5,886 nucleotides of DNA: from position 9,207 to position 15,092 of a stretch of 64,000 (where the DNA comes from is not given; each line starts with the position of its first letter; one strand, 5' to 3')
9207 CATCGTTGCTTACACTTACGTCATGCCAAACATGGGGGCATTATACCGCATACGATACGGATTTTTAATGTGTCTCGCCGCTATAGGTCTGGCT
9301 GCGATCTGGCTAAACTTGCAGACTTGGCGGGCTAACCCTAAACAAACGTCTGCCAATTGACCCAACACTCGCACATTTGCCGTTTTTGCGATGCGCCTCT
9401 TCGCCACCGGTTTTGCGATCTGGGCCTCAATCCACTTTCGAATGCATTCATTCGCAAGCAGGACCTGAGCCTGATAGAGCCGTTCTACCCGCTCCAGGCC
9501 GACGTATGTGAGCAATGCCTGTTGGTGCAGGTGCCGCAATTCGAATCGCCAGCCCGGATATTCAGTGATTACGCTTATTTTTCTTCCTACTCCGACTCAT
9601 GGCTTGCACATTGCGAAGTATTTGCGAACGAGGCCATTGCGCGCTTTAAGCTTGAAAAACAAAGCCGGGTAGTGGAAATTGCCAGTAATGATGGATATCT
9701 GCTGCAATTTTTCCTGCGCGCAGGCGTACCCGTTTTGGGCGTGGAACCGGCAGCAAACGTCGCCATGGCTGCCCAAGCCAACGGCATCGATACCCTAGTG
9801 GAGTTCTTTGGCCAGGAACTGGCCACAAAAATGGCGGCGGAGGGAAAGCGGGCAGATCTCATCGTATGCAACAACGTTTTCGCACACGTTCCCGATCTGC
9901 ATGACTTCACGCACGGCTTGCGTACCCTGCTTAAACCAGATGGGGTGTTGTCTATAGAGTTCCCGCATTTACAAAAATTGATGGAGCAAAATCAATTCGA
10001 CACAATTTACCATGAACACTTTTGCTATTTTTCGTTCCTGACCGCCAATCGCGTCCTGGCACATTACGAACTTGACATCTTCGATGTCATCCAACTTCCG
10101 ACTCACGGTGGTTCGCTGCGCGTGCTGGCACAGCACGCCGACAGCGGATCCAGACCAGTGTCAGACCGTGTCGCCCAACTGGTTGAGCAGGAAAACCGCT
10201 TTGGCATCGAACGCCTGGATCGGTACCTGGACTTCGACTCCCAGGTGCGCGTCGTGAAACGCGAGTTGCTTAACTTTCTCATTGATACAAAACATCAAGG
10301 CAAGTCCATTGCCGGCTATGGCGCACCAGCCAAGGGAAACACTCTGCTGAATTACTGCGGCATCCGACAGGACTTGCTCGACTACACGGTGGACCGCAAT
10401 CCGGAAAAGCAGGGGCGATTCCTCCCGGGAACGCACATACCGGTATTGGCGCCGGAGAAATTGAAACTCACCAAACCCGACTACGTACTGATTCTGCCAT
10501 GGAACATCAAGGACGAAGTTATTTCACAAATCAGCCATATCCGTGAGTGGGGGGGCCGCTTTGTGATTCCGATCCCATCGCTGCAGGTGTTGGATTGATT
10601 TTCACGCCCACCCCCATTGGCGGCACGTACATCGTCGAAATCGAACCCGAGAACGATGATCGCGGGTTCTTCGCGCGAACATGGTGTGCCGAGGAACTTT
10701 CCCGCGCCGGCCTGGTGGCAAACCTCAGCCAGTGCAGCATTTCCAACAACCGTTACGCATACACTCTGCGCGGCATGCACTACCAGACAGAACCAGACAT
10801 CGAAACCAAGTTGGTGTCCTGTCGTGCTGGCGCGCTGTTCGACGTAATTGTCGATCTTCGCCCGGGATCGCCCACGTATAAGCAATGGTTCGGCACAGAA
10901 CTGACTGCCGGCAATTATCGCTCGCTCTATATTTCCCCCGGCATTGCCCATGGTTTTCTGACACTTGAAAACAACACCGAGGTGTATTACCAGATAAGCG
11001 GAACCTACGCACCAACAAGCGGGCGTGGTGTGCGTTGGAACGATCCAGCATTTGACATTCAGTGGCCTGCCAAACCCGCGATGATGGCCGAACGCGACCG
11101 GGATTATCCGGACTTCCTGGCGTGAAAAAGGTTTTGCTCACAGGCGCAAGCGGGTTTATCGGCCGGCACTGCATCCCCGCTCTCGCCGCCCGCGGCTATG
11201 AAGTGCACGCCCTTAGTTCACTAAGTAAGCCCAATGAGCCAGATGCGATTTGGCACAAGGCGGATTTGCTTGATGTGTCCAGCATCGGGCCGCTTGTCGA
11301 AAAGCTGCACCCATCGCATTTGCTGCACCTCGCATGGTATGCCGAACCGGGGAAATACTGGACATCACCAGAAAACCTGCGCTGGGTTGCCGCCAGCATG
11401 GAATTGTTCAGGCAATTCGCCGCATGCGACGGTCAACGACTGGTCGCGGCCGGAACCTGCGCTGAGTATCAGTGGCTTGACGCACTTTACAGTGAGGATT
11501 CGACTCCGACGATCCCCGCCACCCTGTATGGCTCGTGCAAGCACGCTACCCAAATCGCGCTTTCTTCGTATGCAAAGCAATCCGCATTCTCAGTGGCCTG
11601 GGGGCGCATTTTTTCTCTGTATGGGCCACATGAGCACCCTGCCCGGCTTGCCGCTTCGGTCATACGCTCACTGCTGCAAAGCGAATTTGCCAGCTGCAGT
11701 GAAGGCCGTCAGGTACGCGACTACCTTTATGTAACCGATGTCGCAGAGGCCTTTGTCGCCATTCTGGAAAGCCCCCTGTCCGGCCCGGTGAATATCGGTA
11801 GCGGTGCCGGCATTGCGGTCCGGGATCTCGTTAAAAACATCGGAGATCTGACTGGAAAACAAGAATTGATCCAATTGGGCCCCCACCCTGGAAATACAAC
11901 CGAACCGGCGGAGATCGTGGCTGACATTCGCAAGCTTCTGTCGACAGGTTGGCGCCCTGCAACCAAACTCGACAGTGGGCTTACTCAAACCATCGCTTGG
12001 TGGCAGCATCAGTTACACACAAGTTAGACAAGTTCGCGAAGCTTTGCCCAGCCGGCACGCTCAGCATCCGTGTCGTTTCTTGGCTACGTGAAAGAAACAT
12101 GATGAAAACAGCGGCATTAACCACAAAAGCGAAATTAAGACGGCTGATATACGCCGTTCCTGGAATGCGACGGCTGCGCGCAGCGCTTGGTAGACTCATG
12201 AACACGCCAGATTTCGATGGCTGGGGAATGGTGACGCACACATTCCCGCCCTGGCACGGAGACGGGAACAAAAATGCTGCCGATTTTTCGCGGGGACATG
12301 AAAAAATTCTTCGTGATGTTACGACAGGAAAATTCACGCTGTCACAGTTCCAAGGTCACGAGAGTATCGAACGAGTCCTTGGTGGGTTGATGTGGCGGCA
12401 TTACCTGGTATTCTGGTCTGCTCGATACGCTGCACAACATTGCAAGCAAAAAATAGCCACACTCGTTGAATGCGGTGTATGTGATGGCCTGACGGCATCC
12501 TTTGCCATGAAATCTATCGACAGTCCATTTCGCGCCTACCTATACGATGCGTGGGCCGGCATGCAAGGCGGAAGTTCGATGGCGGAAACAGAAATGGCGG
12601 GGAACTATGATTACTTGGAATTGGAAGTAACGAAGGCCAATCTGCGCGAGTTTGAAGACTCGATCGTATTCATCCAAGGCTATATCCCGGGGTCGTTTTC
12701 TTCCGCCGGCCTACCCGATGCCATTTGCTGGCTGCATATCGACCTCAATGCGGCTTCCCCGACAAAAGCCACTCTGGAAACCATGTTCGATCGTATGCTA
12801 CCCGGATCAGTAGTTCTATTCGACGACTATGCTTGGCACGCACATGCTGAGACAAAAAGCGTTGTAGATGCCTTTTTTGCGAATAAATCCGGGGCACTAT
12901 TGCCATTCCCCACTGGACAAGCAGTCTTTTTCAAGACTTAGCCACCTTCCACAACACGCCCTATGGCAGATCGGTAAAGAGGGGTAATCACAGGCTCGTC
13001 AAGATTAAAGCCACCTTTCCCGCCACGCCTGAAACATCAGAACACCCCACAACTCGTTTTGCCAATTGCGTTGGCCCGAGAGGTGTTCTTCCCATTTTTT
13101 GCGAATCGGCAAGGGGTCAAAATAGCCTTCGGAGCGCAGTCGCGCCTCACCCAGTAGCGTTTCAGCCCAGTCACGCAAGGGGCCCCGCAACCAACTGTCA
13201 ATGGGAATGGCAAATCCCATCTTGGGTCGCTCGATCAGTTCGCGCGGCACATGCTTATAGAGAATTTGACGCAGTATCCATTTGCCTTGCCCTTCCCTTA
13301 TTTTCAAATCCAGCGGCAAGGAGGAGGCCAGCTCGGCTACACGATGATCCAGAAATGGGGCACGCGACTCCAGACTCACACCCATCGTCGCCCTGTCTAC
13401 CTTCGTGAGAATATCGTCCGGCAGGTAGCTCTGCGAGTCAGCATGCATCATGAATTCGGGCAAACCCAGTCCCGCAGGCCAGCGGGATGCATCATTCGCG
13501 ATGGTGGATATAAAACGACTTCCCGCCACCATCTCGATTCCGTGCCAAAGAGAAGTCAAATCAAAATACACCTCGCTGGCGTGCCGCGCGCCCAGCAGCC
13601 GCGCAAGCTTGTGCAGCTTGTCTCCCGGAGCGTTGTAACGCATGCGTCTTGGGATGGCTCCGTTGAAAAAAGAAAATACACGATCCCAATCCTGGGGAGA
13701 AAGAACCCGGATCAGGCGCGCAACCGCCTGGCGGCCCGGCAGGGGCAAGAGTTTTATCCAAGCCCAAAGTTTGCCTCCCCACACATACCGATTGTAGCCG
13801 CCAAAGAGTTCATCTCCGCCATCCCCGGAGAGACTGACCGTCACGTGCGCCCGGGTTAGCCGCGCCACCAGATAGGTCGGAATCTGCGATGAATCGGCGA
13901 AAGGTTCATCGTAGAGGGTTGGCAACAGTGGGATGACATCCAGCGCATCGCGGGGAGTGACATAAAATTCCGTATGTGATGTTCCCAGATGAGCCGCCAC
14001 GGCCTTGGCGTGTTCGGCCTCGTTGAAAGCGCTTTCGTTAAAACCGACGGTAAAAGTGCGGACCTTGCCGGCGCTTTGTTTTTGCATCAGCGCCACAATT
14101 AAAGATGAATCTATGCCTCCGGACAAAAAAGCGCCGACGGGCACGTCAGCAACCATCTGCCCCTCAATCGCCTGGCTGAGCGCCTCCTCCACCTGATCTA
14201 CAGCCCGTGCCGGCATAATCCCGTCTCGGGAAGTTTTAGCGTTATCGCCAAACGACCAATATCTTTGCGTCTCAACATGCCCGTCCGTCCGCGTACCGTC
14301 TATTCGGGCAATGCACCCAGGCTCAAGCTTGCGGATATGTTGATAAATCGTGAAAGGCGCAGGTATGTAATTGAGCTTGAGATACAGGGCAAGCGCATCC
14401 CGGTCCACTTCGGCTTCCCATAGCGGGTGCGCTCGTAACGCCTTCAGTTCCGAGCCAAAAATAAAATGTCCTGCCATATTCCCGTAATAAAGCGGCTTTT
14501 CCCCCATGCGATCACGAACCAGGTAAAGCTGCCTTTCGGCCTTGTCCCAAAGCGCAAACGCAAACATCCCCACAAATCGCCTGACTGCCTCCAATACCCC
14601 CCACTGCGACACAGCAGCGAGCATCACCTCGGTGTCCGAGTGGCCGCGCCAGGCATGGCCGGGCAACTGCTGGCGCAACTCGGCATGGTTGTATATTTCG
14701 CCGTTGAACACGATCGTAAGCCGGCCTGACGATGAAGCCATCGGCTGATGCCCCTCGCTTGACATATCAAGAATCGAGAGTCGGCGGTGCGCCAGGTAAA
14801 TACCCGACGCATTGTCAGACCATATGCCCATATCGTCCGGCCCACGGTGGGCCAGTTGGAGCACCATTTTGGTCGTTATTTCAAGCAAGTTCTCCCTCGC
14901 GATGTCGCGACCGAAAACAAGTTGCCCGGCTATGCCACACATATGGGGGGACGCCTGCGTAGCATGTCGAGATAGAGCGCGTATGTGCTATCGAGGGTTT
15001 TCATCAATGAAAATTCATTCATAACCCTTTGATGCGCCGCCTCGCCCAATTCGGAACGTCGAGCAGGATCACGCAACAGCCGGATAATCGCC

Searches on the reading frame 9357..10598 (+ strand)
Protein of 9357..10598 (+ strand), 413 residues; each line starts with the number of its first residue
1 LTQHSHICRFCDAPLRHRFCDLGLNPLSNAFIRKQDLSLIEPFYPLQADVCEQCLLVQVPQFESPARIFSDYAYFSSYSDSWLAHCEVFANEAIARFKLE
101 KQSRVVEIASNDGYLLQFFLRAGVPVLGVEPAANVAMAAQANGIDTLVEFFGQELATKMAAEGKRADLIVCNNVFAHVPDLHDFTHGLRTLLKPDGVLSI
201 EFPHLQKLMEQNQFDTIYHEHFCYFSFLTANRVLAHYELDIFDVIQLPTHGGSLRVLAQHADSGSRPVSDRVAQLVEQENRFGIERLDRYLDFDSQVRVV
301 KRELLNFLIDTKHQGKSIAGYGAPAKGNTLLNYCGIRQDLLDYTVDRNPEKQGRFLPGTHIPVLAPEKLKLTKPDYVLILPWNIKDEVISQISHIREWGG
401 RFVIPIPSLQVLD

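Call 3: search_protein_families(library=pfam, proteins=[window:9357-10598:+], max_evalue=0.01)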
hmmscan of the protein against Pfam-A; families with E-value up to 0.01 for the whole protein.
window:9357-10598:+ (413 aa): 7 families
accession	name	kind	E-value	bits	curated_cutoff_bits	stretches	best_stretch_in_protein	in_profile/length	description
PF08484.17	Methyltransf_14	-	4.3e-69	231.8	23.5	1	248-407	1-160/160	C-methyltransferase C-terminal domain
PF08421.16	Methyltransf_13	-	1.5e-19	70.3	31.3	1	8-69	1-62/62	Putative zinc binding domain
PF13489.12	Methyltransf_23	-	2e-17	63.8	27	1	91-240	10-160/164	Methyltransferase domain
PF08242.18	Methyltransf_12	-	1.8e-10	41.8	30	1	106-198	1-98/98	Methyltransferase domain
PF08241.18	Methyltransf_11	-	7.2e-09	36.6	21.2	1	107-199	2-94/95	Methyltransferase domain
PF13649.12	Methyltransf_25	-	1.1e-06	29.7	27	1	105-196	1-97/97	Methyltransferase domain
PF13847.12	Methyltransf_31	-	3.9e-05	23.8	27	1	141-209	50-119/145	Methyltransferase domain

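Call 4: search_protein_families(library=ncbifam, proteins=[window:9357-10598:+], max_evalue=0.01)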
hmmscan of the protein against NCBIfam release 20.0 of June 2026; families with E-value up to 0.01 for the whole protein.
window:9357-10598:+ (413 aa): 5 families
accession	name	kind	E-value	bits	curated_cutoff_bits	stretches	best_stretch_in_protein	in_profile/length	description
TIGR01983.1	UbiG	equivalog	2.9e-06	26.8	102.95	1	101-199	49-150/228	bifunctional 2-polyprenyl-6-hydroxyphenol methylase/3-demethylubiquinol 3-O-methyltransferase UbiG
NF045667.1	MTase_DVU1556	equivalog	0.0002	20.9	155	1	91-200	12-119/213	DVU_1556 family methyltransferase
NF002463.0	PRK01683.1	equivalog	0.0013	18.3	297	1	90-204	20-132/258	trans-aconitate 2-methyltransferase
TIGR02072.1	BioC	equivalog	0.002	18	184.95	1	151-217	83-150/244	malonyl-ACP O-methyltransferase BioC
TIGR04345.1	ovoA_Cterm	equivalog_domain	0.003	17.1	170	1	148-204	118-173/242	putative 4-mercaptohistidine N1-methyltransferase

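Call 88: search_protein_families(library=ncbifam, proteins=[window:9357-10598:+], max_evalue=1e-10)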
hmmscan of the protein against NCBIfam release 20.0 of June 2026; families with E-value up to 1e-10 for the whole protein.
window:9357-10598:+ (413 aa): 0 families

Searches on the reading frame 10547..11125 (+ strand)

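Call 51: search_protein_families(library=pfam, proteins=[window:10547-11125:+], max_evalue=0.0001)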
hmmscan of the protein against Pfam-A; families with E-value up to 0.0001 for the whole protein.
window:10547-11125:+ (192 aa): 1 family
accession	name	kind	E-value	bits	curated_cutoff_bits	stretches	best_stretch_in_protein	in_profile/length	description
PF00908.23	dTDP_sugar_isom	-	3.4e-56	190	27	1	22-190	2-166/168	dTDP-4-dehydrorhamnose 3,5-epimerase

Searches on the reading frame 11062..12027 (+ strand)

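Call 51: search_protein_families(library=pfam, proteins=[window:11062-12027:+], max_evalue=0.0001)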
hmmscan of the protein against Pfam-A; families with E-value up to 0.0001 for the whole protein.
window:11062-12027:+ (321 aa): 3 families
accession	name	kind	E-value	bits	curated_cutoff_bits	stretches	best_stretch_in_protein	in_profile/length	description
PF01370.27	Epimerase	-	1.2e-42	146.4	20.9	1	24-246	1-240/240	NAD dependent epimerase/dehydratase family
PF16363.11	GDP_Man_Dehyd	-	5.1e-24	85.8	27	1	25-309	1-331/332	GDP-mannose 4,6 dehydratase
PF04321.23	RmlD_sub_bind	-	2.6e-07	30.5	27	1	23-235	2-197/287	RmlD substrate binding domain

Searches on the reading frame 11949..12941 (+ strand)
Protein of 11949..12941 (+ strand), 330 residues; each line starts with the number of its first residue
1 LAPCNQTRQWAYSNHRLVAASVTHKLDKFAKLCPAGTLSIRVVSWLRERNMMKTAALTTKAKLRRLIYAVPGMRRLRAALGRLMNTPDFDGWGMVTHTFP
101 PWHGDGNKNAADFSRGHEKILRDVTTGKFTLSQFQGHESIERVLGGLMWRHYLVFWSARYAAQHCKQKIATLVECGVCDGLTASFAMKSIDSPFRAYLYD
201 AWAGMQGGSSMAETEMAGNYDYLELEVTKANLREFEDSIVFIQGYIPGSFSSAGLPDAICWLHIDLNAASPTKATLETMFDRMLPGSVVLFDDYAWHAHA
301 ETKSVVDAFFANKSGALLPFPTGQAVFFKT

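Call 51: search_protein_families(library=pfam, proteins=[window:11949-12941:+], max_evalue=0.0001)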
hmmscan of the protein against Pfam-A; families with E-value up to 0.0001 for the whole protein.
window:11949-12941:+ (330 aa): 2 families
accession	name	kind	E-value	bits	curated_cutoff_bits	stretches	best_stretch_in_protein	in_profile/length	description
PF13578.12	Methyltransf_24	-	2.3e-07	32.1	26.3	1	173-294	1-105/105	Methyltransferase domain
PF05711.17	TylF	-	9.7e-05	22.2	23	0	172-309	95-242/264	Macrocin-O-methyltransferase (TylF)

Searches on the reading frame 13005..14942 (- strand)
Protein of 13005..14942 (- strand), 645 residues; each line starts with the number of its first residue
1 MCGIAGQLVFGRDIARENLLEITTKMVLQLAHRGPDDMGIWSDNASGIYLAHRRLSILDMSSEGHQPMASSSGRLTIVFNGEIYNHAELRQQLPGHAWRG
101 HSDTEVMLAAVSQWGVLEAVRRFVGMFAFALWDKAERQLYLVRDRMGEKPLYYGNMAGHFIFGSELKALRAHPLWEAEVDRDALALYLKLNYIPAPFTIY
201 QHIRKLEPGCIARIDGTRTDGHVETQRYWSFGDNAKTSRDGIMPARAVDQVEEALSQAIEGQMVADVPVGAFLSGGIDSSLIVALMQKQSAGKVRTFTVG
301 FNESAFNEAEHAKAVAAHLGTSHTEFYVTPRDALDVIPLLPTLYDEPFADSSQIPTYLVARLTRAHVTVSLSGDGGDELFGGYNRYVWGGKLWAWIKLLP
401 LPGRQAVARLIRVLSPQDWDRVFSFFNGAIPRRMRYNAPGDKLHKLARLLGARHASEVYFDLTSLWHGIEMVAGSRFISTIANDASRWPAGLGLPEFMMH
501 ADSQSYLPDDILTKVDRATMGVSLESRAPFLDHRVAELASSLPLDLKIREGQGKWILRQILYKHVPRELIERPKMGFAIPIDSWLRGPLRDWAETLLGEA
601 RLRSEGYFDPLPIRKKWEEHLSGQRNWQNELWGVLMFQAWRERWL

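Call 51: search_protein_families(library=pfam, proteins=[window:13005-14942:-], max_evalue=0.0001)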
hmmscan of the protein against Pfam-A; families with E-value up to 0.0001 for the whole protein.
window:13005-14942:- (645 aa): 4 families
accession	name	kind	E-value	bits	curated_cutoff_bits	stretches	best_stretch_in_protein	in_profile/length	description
PF00733.27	Asn_synthase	-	2.6e-116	389.6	21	1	250-641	1-353/354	Asparagine synthase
PF13522.11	GATase_6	-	2e-44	151.2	27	1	35-165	1-130/130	Glutamine amidotransferase domain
PF13537.11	GATase_7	-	3e-44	150.4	25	1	52-170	1-122/123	Glutamine amidotransferase domain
PF12481.13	DUF3700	-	8.6e-05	22.6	27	0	78-167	80-174/228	Aluminium induced protein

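Call 88: search_protein_families(library=ncbifam, proteins=[window:13005-14942:-], max_evalue=1e-10)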
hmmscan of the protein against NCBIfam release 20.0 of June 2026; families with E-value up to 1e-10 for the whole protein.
window:13005-14942:- (645 aa): 6 families
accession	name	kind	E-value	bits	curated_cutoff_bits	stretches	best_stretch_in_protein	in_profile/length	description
TIGR03108.1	eps_aminotran_1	hypoth_equivalog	2.2e-170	568.4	816.9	1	1-639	1-623/628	XrtA/PEP-CTERM system amidotransferase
TIGR01536.1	asn_synth_AEB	equivalog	4e-144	481.4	267.1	1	2-577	1-517/517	asparagine synthase (glutamine-hydrolyzing)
TIGR03104.1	trio_amidotrans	equivalog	2.5e-120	402.5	570.1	2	1-386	1-383/589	N-acetylglutaminylglutamine amidotransferase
NF006949.0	PRK09431.1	equivalog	2.4e-83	280.6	499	2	1-171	1-167/554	asparagine synthase B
NF033535.1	lass_lactam_cya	exception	4.3e-64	217.2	525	1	1-379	1-375/668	lasso peptide isopeptide bond-forming cyclase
NF033561.1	macrolact_Ik_Al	subfamily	8.9e-18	64.2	300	1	111-381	66-332/561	albusnodin/ikarugamycin family macrolactam cyclase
